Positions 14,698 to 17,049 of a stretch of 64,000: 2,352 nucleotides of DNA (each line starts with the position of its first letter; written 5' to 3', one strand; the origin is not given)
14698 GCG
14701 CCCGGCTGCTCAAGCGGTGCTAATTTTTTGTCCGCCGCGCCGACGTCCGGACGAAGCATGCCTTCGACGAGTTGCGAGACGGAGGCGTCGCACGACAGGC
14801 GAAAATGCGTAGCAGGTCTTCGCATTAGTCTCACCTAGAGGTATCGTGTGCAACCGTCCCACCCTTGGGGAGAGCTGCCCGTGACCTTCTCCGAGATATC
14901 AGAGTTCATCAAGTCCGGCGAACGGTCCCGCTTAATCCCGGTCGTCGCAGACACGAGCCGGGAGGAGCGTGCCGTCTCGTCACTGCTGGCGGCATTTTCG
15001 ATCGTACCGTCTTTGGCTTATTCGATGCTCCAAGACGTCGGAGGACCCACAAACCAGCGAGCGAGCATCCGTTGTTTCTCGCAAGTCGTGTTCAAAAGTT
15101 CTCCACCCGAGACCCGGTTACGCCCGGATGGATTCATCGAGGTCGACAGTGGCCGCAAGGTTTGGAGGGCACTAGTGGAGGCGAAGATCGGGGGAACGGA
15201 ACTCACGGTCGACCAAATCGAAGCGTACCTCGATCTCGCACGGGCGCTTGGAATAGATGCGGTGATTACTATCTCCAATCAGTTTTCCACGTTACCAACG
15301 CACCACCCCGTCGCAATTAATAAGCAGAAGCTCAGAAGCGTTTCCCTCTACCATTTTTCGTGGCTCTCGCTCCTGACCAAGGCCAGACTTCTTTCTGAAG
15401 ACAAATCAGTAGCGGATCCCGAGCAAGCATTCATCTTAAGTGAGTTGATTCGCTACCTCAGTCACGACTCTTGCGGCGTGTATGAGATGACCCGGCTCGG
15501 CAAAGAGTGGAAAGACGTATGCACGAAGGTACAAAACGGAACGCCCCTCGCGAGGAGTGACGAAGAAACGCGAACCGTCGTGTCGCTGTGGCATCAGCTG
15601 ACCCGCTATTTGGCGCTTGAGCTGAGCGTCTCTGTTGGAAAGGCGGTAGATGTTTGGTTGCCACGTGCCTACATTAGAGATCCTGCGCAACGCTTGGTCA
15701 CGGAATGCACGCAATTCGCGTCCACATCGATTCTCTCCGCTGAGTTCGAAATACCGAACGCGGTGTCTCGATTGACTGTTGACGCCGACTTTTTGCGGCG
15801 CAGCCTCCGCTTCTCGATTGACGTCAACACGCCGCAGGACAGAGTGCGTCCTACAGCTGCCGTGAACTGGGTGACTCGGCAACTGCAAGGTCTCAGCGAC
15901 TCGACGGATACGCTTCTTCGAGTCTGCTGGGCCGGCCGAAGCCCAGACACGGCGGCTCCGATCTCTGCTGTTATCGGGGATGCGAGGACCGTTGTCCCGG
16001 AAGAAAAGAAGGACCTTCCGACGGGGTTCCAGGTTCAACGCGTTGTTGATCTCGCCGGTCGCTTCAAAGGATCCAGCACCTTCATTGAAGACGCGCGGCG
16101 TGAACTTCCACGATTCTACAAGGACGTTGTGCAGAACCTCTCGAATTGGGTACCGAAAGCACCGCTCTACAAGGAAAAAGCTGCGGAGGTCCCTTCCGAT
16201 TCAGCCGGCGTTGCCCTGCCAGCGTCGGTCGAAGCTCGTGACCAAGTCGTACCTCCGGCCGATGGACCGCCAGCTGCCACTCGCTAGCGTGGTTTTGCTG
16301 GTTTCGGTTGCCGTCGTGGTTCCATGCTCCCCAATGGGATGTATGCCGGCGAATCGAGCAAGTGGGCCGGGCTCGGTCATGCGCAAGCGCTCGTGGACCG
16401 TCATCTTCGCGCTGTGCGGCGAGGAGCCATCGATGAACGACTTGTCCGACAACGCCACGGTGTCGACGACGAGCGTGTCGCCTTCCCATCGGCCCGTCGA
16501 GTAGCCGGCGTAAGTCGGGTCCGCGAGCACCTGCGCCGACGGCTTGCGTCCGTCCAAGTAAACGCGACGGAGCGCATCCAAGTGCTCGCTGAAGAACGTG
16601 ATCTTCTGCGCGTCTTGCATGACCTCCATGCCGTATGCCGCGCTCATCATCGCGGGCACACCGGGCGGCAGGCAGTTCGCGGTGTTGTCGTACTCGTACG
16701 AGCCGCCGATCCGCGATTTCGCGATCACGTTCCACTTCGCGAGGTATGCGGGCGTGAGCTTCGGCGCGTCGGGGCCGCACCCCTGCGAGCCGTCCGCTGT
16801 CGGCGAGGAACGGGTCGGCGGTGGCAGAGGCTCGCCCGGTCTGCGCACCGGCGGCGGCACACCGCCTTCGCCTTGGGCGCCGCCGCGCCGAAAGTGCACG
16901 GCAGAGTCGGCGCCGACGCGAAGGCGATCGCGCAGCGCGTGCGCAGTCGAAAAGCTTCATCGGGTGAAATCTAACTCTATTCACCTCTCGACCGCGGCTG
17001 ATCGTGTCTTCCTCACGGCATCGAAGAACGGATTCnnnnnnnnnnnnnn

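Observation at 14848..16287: Low-GC orphan protein: RecB-like PD-(D/E)xK + QxxxY nuclease core fused to an uncharacterised 300-aa domain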

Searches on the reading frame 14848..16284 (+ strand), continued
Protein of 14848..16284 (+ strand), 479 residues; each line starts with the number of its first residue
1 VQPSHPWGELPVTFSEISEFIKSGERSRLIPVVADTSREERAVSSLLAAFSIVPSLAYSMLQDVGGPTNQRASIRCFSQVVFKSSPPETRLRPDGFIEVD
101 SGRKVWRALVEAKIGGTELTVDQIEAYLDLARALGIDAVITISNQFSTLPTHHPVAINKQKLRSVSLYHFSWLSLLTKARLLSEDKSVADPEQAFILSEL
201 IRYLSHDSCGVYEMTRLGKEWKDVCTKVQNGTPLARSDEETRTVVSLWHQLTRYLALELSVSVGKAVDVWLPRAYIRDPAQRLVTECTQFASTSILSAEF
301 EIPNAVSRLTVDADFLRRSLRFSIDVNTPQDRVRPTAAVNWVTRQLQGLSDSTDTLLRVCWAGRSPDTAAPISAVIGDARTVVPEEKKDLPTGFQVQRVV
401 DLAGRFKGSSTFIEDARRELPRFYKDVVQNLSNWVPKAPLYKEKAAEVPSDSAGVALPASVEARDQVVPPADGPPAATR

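Call 85: find_encoding_contigs(protein=P0086, flank=10000, max_places=3)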
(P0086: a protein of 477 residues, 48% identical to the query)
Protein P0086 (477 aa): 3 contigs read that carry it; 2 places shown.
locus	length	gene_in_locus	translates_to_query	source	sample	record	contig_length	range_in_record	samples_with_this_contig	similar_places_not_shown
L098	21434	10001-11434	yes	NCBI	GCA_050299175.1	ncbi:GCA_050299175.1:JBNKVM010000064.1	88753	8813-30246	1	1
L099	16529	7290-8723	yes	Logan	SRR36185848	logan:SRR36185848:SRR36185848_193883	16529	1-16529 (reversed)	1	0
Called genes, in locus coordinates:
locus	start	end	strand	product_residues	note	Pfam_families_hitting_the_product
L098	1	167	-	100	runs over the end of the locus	-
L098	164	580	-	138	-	-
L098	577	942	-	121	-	PF12680:SnoaL_2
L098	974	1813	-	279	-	PF04542:Sigma70_r2, PF08281:Sigma70_r4_2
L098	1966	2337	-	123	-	PF02627:CMD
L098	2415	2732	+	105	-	PF09339:HTH_IclR (faint), PF12840:HTH_20, PF01022:HTH_5, PF12802:MarR_2 (weak)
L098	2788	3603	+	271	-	PF01135:PCMT, PF13489:Methyltransf_23, PF01209:Ubie_methyltran, PF13679:Methyltransf_32 (weak), PF13847:Methyltransf_31, PF08241:Methyltransf_11, PF08242:Methyltransf_12, PF13649:Methyltransf_25, +3 more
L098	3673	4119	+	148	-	PF09719:C_GCAxxG_C_C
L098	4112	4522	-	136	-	PF20791:Acyl-ACP_TE_C, PF01643:Acyl-ACP_TE, PF13279:4HBT_2, PF03061:4HBT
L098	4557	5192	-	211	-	PF01810:LysE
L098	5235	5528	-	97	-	PF07045:DUF1330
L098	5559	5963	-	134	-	-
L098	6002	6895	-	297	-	PF12146:Hydrolase_4, PF00561:Abhydrolase_1, PF01738:DLH (weak), PF12697:Abhydrolase_6, PF20408:Abhydrolase_11 (faint), PF01764:Lipase_3 (faint)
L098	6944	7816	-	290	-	-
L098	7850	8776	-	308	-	PF00753:Lactamase_B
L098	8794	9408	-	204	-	PF01545:Cation_efflux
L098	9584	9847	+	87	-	-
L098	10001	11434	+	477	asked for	-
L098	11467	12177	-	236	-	PF00520:Ion_trans, PF07885:Ion_trans_2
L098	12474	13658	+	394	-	PF00149:Metallophos (weak)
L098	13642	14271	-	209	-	-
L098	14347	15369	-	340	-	PF03767:Acid_phosphat_B (weak)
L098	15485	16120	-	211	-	PF06532:NrsF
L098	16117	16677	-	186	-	PF04542:Sigma70_r2, PF08281:Sigma70_r4_2, PF04545:Sigma70_r4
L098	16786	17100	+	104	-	-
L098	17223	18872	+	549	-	PF02683:DsbD_TM, PF13386:DsbD_2, PF00578:AhpC-TSA, PF08534:Redoxin, PF13905:Thioredoxin_8, PF17991:Thioredoxin_10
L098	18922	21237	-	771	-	PF09371:Tex_N, PF22706:Tex_central_region, PF14639:YqgF, PF16921:Tex_YqgF, PF14635:HHH_7 (weak), PF12836:HHH_3, PF17674:HHH_9, PF00575:S1, +2 more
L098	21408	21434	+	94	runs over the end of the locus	-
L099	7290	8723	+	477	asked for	-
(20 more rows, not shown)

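Call 91: search_solved_structures(query=L043:9456-9893:-, max_evalue=0.01)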
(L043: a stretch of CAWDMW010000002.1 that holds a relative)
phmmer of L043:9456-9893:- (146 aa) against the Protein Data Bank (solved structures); distinct sequences matched with E-value up to 0.01: 108 (the best 60 are shown).
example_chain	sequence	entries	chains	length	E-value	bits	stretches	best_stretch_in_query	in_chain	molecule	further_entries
9kbq_A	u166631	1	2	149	1.6e-27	99.4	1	5-145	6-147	Lysozyme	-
9kbs_A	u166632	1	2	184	4.7e-26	94.6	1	6-145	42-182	Lysozyme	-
6et6_A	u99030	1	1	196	3.1e-25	91.9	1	5-145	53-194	Lysozyme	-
9kbt_A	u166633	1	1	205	1.3e-22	83.5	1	2-146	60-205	Lysozyme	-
8b2s_A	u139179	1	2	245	1.6e-22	83.1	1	9-144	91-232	GH24 family muramidase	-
7m5i_B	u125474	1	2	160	2.8e-21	79.1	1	4-145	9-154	Endolysin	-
8app_A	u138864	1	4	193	5.4e-19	71.7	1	4-128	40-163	Endolysin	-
3hdf_A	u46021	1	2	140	1.4e-18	70.3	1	16-144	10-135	Lysozyme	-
3hde_A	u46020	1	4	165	2.1e-18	69.8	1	16-144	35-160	Lysozyme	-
4zpu_A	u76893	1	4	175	4.4e-18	68.7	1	16-144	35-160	Lysozyme RrrD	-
2anv_A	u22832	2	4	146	1.7e-17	66.8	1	2-146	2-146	Lysozyme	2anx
6h9d_A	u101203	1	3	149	3e-15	59.5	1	3-145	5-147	Lysozyme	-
8hp8_A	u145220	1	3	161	6.1e-06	29.4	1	2-139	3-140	Endolysin mtEC340M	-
4evx_A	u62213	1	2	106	4.5e-05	26.5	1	10-95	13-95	Putative phage endolysin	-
1xju_A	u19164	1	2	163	5.5e-05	26.2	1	5-145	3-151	Lysozyme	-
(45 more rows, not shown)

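Call 92: search_solved_structures(query=L043:11356-11877:-, max_evalue=0.01)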
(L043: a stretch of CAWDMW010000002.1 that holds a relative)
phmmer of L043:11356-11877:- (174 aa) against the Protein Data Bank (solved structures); distinct sequences matched with E-value up to 0.01: 0.

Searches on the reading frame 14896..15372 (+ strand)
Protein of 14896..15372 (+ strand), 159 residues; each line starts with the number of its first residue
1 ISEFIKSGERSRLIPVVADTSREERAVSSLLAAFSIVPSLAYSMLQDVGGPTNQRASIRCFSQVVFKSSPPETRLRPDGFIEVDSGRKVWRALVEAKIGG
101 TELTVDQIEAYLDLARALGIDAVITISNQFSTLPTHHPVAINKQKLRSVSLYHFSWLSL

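Call 84: search_solved_structures(query=A5, max_evalue=10, show_alignments=4)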
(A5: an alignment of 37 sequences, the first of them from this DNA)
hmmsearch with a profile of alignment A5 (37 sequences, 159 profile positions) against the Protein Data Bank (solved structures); distinct sequences matched with E-value up to 10: 1.
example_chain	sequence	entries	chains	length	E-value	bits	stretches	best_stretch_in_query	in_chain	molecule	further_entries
1lqa_A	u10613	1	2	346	0.82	12.8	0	108-150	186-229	Tas protein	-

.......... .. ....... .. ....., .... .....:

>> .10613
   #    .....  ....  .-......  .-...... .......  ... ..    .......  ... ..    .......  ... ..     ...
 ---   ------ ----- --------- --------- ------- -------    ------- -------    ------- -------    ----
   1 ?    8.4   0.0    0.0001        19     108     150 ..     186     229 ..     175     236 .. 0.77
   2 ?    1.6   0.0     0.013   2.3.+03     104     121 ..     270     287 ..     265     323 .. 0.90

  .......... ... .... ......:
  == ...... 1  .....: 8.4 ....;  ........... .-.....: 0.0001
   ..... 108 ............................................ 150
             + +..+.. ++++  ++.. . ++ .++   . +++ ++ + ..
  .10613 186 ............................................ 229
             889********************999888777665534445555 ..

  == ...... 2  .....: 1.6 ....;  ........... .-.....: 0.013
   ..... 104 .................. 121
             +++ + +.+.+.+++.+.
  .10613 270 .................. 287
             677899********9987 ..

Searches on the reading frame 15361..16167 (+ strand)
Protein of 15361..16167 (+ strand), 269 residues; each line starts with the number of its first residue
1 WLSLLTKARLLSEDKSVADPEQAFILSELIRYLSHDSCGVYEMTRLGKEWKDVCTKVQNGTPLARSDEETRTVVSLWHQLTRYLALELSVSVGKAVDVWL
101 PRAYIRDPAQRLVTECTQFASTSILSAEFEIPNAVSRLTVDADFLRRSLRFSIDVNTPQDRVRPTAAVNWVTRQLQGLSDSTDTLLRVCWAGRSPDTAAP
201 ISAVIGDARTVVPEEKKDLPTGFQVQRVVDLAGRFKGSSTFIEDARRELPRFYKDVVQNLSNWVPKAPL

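Call 62: predict_structure(alignment_id=A4)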
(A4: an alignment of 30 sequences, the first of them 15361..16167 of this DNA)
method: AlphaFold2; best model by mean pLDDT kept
length: 269 residues; sequences in the alignment: 30
mean_pLDDT: 85.6   pTM: 0.81
mean pLDDT of the five models: 85.6, 85.3, 85.2, 85.0, 83.6
residues with pLDDT >= 90: 149; 70-90: 88; 50-70: 28; < 50: 4
segments of 3 or more residues with pLDDT < 50: none
pLDDT, mean of each block of 10 residues (from residue 1): 66 70 75 59 76 93 93 92 86 85 75 92 95 93 94 89 88 92 95 92 95 90 95 80 92 93 60
secondary structure, 60 per line:
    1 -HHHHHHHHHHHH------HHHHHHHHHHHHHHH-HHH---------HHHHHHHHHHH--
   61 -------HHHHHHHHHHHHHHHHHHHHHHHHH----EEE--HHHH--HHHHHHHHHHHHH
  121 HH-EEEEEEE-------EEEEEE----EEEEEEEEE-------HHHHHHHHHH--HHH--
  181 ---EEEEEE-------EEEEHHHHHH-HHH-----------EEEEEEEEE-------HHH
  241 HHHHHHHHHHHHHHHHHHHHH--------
elements in order: H2-13 H20-34 H48-58 H68-92 E97-99 H102-105 H108-122 E124-130 E138-143 E148-156 H164-173 E184-189 E197-200 H201-206 E222-230 H238-261

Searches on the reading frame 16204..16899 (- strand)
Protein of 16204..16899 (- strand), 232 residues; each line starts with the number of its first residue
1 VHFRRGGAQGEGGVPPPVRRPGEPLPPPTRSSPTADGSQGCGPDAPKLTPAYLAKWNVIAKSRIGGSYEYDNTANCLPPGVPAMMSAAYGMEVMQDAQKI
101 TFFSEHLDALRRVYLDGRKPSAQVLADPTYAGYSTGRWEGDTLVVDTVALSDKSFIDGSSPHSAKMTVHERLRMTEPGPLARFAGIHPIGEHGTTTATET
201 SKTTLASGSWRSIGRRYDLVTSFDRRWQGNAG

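Call 48: search_protein_families(library=pfam, proteins=[window:16204-16899:-], max_evalue=0.001)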
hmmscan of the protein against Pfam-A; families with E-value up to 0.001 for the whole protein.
window:16204-16899:- (232 aa): 0 families

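Call 64: find_homologous_proteins(query=window:16204-16899:-, max_evalue=0.00001)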
Query window:16204-16899:- (232 aa): 3495 proteins with E <= 0.00001 among 4246 candidates; the best 120 are listed.
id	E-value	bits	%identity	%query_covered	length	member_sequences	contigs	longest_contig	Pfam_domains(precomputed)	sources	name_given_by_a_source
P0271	3.0e-145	500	100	94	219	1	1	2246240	-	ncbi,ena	-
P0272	4.1e-108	378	98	75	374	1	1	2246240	PF19649.5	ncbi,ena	-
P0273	1.2e-103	364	93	75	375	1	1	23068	PF19649.5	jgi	jgi:hypothetical protein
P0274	1.7e-101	357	91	75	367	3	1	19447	PF19649.5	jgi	jgi:hypothetical protein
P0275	1.4e-97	344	89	73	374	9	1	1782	PF19649.5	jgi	jgi:hypothetical protein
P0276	1.8e-96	340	89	66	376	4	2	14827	PF19649.5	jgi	jgi:hypothetical protein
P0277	3.3e-96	339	88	65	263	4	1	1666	-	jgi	jgi:hypothetical protein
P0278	8.0e-96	338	88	73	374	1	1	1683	PF19649.5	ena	-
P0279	1.2e-95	338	87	73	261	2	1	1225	-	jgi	jgi:hypothetical protein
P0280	1.3e-95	337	90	66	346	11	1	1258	PF19649.5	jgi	jgi:hypothetical protein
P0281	2.6e-95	337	90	67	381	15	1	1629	PF19649.5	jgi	jgi:hypothetical protein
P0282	2.7e-95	336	88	65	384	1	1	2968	PF19649.5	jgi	jgi:Family of unknown function (DUF6152)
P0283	3.0e-95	336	86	75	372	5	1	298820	PF19649.5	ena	-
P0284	3.5e-95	336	86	75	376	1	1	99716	PF19649.5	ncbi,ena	-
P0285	5.9e-95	335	89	68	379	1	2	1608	PF19649.5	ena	-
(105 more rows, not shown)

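Call 67: find_encoding_contigs(protein=P0273, flank=10000, max_places=3)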
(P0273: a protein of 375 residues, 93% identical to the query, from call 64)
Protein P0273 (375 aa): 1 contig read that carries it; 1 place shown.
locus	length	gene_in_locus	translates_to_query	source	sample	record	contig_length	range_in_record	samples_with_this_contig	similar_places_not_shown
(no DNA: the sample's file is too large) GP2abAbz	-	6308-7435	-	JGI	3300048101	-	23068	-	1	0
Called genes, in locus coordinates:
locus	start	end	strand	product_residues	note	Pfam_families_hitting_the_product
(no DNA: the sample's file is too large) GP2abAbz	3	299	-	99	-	?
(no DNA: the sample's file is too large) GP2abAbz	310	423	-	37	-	-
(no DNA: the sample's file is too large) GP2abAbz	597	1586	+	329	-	PF00248:Aldo_ket_red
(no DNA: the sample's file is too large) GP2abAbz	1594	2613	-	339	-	PF00903:Glyoxalase, PF13669:Glyoxalase_4 (faint), PF00903:Glyoxalase (weak)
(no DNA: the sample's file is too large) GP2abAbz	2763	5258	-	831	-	PF12704:MacB_PCD, PF02687:FtsX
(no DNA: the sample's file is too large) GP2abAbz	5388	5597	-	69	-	-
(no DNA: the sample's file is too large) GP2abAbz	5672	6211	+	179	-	PF13577:SnoaL_4, PF14534:DUF4440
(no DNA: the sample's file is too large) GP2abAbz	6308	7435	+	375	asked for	PF19649:DUF6152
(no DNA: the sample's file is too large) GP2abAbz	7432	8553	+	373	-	-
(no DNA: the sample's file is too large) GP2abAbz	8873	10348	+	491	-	PF06450:NhaB, PF03600:CitMHS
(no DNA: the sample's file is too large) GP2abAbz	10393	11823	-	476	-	PF05345:He_PIG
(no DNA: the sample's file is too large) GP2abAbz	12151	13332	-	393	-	PF01979:Amidohydro_1, PF07969:Amidohydro_3, PF01979:Amidohydro_1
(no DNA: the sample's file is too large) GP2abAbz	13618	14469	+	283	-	PF00149:Metallophos, PF12850:Metallophos_2 (faint)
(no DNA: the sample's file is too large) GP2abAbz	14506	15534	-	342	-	-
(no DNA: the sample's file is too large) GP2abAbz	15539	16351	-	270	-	-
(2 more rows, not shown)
